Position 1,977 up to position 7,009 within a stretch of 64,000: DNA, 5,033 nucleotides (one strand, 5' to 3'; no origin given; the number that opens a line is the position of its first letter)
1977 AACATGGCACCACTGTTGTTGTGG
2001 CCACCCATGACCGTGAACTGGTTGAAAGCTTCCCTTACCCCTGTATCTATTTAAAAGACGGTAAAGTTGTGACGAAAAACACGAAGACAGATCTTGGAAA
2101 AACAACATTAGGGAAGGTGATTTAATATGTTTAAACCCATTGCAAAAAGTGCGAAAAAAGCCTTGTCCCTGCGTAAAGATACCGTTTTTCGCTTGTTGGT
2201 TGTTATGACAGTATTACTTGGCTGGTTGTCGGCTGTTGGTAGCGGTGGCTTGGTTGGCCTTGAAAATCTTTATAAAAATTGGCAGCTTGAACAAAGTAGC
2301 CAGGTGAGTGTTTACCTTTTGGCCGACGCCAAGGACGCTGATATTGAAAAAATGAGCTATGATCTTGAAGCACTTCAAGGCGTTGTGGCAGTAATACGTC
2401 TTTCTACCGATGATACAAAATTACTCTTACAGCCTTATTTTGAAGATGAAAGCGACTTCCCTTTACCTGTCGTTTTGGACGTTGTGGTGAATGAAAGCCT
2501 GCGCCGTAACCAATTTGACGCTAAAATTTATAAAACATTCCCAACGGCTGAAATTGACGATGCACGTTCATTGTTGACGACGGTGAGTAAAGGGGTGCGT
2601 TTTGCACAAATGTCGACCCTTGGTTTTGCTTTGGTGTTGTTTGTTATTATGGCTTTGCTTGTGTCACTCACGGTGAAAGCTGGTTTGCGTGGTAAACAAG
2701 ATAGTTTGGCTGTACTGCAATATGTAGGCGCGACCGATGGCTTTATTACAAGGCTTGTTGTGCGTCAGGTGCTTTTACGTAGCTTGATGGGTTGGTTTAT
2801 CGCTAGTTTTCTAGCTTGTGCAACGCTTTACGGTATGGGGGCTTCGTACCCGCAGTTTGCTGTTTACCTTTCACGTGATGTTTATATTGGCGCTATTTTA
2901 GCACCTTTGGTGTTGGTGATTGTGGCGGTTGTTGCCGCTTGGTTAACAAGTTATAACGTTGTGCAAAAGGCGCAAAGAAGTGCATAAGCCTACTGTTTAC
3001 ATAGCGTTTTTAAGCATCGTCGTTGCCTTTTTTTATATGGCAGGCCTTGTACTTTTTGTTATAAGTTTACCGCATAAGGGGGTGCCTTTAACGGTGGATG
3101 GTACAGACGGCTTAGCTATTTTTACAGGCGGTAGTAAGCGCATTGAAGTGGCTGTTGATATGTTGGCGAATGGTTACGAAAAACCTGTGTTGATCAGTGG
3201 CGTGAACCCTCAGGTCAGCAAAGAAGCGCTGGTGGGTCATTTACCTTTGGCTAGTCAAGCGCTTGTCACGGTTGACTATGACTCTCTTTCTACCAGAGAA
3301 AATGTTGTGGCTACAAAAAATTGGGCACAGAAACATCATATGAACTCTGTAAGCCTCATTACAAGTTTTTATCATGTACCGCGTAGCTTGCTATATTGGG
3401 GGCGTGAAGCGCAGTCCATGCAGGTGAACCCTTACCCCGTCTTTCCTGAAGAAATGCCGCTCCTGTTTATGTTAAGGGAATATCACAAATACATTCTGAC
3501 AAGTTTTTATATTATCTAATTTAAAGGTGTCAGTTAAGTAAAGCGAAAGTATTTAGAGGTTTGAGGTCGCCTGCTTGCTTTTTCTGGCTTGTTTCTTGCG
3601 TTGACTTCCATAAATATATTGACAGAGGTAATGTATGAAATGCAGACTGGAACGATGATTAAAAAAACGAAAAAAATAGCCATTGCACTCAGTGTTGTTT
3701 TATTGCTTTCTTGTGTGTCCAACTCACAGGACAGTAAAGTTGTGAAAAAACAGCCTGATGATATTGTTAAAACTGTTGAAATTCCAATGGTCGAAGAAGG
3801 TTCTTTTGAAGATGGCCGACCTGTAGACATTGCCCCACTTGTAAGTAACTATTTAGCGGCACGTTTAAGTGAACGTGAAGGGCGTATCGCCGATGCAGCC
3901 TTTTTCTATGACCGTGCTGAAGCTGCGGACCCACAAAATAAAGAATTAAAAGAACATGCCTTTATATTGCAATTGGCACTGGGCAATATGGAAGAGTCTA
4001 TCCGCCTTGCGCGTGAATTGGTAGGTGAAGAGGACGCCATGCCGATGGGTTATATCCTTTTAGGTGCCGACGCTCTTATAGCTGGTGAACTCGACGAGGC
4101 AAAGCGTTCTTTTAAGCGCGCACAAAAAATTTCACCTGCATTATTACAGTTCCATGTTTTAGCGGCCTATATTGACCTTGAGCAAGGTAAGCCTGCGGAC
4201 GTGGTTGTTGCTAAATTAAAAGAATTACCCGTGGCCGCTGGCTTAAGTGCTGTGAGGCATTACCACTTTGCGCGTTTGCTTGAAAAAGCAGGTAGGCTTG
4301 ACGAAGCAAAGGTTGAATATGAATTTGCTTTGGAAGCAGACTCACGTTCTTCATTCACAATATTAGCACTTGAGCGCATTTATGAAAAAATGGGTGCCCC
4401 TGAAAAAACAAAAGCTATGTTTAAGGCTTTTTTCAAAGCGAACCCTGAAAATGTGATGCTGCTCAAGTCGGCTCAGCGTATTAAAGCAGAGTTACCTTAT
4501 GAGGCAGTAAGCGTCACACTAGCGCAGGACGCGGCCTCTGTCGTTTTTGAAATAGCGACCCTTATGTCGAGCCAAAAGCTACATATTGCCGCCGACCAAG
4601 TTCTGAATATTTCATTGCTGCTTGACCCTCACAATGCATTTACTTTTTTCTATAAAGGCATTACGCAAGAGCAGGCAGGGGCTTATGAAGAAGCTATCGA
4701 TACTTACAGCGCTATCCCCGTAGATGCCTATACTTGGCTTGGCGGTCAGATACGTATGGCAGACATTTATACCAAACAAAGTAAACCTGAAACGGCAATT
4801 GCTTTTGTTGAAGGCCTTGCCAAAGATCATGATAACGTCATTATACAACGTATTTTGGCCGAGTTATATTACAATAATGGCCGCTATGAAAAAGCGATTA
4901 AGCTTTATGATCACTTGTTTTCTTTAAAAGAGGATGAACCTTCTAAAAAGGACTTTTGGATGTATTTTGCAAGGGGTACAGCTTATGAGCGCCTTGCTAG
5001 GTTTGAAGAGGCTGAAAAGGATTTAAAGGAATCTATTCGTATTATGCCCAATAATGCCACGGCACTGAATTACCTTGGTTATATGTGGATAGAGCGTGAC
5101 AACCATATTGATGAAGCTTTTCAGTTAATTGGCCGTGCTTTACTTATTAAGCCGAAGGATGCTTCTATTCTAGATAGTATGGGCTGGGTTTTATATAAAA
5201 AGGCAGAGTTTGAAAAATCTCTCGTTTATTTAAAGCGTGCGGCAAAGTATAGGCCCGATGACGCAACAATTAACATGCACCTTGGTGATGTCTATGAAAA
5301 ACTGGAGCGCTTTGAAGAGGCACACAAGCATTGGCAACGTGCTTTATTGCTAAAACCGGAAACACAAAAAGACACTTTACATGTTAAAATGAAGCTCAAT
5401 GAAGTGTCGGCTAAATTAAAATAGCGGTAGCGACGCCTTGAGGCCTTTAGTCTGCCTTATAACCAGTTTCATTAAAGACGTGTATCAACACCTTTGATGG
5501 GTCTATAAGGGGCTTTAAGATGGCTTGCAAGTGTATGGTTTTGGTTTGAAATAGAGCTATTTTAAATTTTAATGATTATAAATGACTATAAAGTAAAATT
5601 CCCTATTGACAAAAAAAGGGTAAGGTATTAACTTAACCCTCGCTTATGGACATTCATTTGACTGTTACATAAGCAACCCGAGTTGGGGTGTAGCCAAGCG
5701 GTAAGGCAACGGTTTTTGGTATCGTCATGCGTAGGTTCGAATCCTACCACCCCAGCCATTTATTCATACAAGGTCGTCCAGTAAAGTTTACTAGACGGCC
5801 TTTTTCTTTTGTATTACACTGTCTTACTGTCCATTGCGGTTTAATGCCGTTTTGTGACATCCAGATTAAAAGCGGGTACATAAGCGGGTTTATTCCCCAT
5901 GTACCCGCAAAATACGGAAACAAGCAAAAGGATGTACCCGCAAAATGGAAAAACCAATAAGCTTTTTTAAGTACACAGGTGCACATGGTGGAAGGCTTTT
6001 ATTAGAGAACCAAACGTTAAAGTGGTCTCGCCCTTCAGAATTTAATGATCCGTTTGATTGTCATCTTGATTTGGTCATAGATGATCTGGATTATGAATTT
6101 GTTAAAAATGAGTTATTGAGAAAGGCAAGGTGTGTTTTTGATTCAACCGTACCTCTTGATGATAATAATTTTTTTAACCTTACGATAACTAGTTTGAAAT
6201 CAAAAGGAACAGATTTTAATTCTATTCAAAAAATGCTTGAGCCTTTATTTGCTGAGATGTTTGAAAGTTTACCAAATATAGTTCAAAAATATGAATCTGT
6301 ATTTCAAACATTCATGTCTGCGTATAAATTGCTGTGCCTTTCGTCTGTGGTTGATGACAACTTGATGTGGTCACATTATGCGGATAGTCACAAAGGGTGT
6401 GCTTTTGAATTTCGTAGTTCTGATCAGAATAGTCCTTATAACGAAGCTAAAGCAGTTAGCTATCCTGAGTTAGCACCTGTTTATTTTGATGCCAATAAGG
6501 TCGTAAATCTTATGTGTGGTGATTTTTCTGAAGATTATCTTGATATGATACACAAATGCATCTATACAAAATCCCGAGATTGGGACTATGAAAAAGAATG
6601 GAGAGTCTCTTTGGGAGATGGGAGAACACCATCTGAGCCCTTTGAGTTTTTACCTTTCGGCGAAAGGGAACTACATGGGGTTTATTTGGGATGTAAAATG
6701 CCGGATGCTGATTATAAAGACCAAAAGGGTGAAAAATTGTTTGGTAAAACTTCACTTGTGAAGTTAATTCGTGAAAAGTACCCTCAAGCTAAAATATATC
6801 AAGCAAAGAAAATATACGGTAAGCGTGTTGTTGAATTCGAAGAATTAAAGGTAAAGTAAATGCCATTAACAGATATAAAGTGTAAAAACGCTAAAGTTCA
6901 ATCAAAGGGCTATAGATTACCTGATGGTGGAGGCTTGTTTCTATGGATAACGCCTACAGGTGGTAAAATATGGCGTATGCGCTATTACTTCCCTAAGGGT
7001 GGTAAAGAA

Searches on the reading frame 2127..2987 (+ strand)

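Call 31: search_protein_families(library=pfam, proteins=[window:2127-2987:+], max_evalue=0.01)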
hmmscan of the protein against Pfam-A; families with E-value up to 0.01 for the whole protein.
window:2127-2987:+ (286 aa): 1 family
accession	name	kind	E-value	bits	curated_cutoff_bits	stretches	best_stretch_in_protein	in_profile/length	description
PF02687.27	FtsX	-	6.3e-08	33.1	25.5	1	167-279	3-116/120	FtsX-like permease C-terminal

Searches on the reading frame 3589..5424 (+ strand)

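Call 31: search_protein_families(library=pfam, proteins=[window:3589-5424:+], max_evalue=0.01)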
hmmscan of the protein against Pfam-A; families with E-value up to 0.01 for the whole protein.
window:3589-5424:+ (611 aa): 22 families
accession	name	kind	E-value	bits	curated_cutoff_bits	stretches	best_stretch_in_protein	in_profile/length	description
PF07719.23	TPR_2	-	9.1e-34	113.2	27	3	563-591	5-33/34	Tetratricopeptide repeat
PF00515.34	TPR_1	-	8.1e-26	89.2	27.8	2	564-591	6-33/34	Tetratricopeptide repeat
PF14559.12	TPR_19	-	2e-24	86.2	25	3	396-444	3-52/68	Tetratricopeptide repeat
PF13424.12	TPR_12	-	7.1e-23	81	30.1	2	420-486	6-75/77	Tetratricopeptide repeat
PF13432.12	TPR_16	-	7.4e-22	77.9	32.7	2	531-584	3-55/65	Tetratricopeptide repeat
PF13181.12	TPR_8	-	8.5e-22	75.9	25.7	1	458-489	3-34/34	Tetratricopeptide repeat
PF13428.12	TPR_14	-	3.5e-19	67.8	23.5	0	420-449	4-33/44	Tetratricopeptide repeat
PF13414.12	TPR_11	-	2.9e-16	59.3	26.8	1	534-572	3-41/42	TPR repeat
PF13431.12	TPR_17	-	9.4e-16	57.1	24.4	0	406-437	2-33/34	Tetratricopeptide repeat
PF23914.1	TPR_CcmH_CycH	-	8.8e-13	48.8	42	0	449-550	45-146/158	Cytochrome c-type biogenesis protein H TPR domain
PF13371.12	TPR_9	-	1.7e-11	44.4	35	0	540-593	10-63/73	Tetratricopeptide repeat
PF13176.12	TPR_7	-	1.1e-10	41.2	27.9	1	423-452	5-34/36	Tetratricopeptide repeat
PF13374.12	TPR_10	-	2.5e-08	34.1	27.5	0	423-444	8-29/42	Tetratricopeptide repeat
PF13429.12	TPR_15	-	1.6e-07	31.5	26.2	1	421-586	111-275/280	Tetratricopeptide repeat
PF13174.12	TPR_6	-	1.7e-07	31.9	26.3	0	423-441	6-24/33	Tetratricopeptide repeat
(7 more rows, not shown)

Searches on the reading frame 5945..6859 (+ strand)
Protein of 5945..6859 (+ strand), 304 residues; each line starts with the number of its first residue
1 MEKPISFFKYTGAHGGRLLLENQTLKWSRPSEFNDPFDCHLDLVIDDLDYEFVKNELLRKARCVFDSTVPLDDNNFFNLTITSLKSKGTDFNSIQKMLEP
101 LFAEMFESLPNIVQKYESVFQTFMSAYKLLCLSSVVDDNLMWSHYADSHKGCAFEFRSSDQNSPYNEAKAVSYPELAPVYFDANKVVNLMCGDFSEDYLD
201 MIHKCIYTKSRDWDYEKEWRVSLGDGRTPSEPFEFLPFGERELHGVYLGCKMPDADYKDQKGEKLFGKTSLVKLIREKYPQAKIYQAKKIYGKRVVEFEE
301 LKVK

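Call 31: search_protein_families(library=pfam, proteins=[window:5945-6859:+], max_evalue=0.01)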
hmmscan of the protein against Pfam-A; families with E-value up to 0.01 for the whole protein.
window:5945-6859:+ (304 aa): 1 family
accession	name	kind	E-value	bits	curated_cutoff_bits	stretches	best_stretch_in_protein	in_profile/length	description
PF11185.13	DUF2971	-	6e-08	34.4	22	1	141-221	1-89/89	Protein of unknown function (DUF2971)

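Call 66: search_protein_families(library=phrogs, proteins=[window:5945-6859:+], max_evalue=0.001)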
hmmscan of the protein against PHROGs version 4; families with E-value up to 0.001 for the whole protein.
window:5945-6859:+ (304 aa): 1 family
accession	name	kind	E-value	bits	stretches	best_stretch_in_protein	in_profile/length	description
phrog_1762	-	unknown function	5.1e-38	132.1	1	3-302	44-296/395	-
